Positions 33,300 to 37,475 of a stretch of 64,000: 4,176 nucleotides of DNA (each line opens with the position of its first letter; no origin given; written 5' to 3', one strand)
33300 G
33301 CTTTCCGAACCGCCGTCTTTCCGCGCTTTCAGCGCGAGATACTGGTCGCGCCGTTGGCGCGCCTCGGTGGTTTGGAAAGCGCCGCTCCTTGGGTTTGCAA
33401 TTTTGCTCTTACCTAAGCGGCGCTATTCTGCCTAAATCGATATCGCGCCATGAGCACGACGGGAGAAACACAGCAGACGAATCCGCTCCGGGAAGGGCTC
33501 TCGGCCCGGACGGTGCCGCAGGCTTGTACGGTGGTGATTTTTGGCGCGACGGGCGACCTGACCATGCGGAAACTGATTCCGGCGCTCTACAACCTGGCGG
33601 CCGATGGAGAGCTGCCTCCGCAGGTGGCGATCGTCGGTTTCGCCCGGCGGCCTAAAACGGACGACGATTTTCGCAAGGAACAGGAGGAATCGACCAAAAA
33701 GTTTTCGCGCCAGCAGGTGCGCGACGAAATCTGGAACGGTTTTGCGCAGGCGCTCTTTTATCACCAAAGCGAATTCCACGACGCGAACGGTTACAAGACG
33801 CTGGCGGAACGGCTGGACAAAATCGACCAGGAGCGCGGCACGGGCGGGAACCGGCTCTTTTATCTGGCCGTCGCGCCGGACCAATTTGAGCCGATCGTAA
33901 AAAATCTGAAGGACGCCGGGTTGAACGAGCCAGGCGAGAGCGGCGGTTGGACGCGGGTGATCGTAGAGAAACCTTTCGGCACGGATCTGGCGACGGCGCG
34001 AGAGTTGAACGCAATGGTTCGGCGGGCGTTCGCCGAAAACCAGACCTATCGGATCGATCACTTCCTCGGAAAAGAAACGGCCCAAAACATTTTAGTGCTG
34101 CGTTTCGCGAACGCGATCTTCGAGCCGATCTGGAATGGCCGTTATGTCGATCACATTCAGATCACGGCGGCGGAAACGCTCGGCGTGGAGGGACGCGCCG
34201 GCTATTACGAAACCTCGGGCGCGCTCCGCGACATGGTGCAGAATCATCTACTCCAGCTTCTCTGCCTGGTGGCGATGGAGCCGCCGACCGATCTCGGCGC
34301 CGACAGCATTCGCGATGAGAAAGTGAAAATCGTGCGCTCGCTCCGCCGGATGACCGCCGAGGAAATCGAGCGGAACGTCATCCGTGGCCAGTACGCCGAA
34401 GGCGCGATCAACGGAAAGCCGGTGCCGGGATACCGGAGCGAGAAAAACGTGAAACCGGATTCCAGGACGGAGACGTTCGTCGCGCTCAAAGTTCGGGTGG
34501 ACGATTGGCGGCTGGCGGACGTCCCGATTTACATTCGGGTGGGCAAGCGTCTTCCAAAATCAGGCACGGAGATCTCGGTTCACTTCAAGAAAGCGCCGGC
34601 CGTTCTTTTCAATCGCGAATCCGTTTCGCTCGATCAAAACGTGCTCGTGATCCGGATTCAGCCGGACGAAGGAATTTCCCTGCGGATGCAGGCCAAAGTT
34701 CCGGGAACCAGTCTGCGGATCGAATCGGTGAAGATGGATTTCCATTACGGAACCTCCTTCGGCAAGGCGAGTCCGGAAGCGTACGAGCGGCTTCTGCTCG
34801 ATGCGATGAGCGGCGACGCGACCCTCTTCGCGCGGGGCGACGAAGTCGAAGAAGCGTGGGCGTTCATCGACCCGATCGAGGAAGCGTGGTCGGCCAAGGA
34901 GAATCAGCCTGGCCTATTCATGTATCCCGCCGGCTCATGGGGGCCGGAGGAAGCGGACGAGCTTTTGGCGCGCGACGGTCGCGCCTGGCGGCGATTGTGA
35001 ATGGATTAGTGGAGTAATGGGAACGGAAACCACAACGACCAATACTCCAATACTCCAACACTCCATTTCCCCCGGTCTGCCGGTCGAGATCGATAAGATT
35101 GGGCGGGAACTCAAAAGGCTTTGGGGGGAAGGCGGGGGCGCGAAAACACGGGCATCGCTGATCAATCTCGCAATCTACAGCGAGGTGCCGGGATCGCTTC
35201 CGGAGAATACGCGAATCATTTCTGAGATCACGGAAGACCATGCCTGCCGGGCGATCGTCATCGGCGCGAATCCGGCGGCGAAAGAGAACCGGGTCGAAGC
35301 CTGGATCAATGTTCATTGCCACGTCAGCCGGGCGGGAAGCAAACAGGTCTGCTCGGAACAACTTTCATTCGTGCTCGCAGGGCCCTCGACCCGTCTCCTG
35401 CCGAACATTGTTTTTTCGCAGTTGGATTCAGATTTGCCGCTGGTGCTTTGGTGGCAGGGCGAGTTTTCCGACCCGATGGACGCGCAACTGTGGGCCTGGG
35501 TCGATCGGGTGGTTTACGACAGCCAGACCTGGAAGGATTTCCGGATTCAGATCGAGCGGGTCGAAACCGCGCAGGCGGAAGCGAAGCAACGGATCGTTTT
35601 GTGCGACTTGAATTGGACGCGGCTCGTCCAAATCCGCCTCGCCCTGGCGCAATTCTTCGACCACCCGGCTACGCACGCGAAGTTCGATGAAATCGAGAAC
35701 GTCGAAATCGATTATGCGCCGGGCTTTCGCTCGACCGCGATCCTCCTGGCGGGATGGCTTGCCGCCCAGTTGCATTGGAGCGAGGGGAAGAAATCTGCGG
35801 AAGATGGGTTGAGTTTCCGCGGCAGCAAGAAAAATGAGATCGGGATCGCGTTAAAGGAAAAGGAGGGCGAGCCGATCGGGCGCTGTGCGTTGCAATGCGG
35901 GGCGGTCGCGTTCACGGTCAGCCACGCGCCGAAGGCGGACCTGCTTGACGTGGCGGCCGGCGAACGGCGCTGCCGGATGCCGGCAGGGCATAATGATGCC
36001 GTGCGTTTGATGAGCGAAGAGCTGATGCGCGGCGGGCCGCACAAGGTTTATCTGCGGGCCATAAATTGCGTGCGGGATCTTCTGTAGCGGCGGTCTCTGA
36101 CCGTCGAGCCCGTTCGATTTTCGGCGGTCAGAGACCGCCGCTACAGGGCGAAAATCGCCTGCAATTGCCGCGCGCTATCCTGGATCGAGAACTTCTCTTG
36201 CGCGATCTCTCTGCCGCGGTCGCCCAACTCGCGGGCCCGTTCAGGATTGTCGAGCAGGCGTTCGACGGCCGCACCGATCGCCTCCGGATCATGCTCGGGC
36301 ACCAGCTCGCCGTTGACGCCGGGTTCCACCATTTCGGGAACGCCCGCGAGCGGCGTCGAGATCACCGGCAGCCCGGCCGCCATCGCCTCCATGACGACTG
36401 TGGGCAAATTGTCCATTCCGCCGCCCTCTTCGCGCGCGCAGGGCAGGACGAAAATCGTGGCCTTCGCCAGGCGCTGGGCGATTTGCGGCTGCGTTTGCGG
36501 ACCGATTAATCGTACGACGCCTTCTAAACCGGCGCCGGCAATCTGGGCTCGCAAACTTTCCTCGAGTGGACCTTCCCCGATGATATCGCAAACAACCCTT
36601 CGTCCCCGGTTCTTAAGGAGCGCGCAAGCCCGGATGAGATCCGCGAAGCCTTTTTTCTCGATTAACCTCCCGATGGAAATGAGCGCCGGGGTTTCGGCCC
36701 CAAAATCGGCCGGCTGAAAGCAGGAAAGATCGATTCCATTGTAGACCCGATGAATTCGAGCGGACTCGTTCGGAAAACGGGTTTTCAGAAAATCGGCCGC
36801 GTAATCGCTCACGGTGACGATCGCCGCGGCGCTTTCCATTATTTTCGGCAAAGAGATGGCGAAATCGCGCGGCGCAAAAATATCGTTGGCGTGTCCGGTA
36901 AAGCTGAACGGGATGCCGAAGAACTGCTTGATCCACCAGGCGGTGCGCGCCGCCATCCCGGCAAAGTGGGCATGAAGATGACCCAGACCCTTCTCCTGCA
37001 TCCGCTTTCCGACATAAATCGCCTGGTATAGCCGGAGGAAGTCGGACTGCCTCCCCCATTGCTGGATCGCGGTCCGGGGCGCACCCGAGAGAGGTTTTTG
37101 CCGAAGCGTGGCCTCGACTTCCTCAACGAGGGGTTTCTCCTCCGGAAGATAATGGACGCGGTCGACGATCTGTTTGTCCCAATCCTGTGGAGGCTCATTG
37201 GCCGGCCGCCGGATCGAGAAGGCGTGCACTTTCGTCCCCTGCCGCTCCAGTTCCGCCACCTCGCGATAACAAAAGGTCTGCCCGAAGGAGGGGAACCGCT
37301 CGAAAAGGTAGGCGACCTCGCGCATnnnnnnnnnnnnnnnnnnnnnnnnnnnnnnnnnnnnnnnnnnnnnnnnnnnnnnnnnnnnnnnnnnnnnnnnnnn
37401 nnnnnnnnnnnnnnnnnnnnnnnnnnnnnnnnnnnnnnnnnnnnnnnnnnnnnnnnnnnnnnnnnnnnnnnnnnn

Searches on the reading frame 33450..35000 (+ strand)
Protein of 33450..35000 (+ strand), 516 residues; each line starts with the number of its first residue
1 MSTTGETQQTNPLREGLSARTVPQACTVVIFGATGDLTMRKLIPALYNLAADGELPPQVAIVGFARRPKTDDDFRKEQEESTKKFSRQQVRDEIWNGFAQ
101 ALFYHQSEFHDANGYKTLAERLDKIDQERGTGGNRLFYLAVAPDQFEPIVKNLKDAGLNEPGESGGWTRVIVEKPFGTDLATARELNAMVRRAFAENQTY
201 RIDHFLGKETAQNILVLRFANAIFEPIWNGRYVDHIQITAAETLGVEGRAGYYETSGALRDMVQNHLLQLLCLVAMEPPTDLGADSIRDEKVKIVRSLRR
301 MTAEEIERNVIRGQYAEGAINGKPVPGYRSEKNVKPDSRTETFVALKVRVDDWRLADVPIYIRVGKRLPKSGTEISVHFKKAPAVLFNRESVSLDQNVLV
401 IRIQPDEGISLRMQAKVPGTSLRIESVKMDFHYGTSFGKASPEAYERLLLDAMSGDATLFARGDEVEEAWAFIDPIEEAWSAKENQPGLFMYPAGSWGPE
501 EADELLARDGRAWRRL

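Call 58: search_protein_families(library=pfam, proteins=[window:33450-35000:+], max_evalue=0.0001)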
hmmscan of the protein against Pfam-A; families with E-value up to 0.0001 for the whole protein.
window:33450-35000:+ (516 aa): 2 families
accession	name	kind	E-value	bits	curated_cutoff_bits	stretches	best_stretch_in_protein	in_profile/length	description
PF02781.21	G6PD_C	-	9e-129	429.2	27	1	215-514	1-296/296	Glucose-6-phosphate dehydrogenase, C-terminal domain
PF00479.28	G6PD_N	-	1.2e-64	218.7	22.1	1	29-213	1-183/183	Glucose-6-phosphate dehydrogenase, NAD binding domain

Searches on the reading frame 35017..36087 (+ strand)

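Call 58: search_protein_families(library=pfam, proteins=[window:35017-36087:+], max_evalue=0.0001)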
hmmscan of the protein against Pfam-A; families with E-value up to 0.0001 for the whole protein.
window:35017-36087:+ (356 aa): 2 families
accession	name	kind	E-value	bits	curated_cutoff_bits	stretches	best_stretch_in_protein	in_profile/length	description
PF20171.3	OpcA_G6PD_C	-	3.6e-18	66.7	27.7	1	196-348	4-134/135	Glucose-6-phosphate dehydrogenase subunit C-terminal domain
PF10128.15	OpcA_G6PD_assem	-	4.8e-15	56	27.9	1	70-182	3-116/118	Glucose-6-phosphate dehydrogenase subunit N-terminal domain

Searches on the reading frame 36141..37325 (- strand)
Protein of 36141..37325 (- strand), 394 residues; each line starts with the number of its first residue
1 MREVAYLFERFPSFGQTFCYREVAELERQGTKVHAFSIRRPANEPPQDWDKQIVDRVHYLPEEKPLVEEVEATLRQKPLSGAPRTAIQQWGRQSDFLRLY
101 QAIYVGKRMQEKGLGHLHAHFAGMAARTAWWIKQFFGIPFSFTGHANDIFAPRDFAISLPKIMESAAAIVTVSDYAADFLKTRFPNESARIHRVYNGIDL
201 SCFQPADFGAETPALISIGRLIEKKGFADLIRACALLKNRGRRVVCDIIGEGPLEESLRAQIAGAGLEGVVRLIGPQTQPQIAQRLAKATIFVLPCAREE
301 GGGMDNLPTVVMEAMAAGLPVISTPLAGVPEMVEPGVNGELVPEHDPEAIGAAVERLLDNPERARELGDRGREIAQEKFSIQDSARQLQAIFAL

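Call 58: search_protein_families(library=pfam, proteins=[window:36141-37325:-], max_evalue=0.0001)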
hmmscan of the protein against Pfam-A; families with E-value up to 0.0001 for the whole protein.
window:36141-37325:- (394 aa): 6 families
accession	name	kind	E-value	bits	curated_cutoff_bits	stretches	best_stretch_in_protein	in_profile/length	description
PF00534.26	Glycos_transf_1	-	1.5e-36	126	26.4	1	211-373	14-171/172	Glycosyl transferases group 1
PF13692.12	Glyco_trans_1_4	-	7e-33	114.3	27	1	213-360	2-142/142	Glycosyl transferases group 1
PF13439.12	Glyco_transf_4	-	7.6e-13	49.3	28.5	1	17-201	6-169/170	Glycosyltransferase Family 4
PF13524.12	Glyco_trans_1_2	-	2.2e-11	44.3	25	1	258-389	15-143/144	Glycosyl transferase-like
PF20706.3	GT4-conflict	-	5.3e-08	32.7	26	1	162-388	143-385/385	Family 4 Glycosyltransferase in conflict systems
PF13579.12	Glyco_trans_4_4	-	5.4e-07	30.5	29.7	1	17-197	5-158/158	Glycosyl transferase 4-like domain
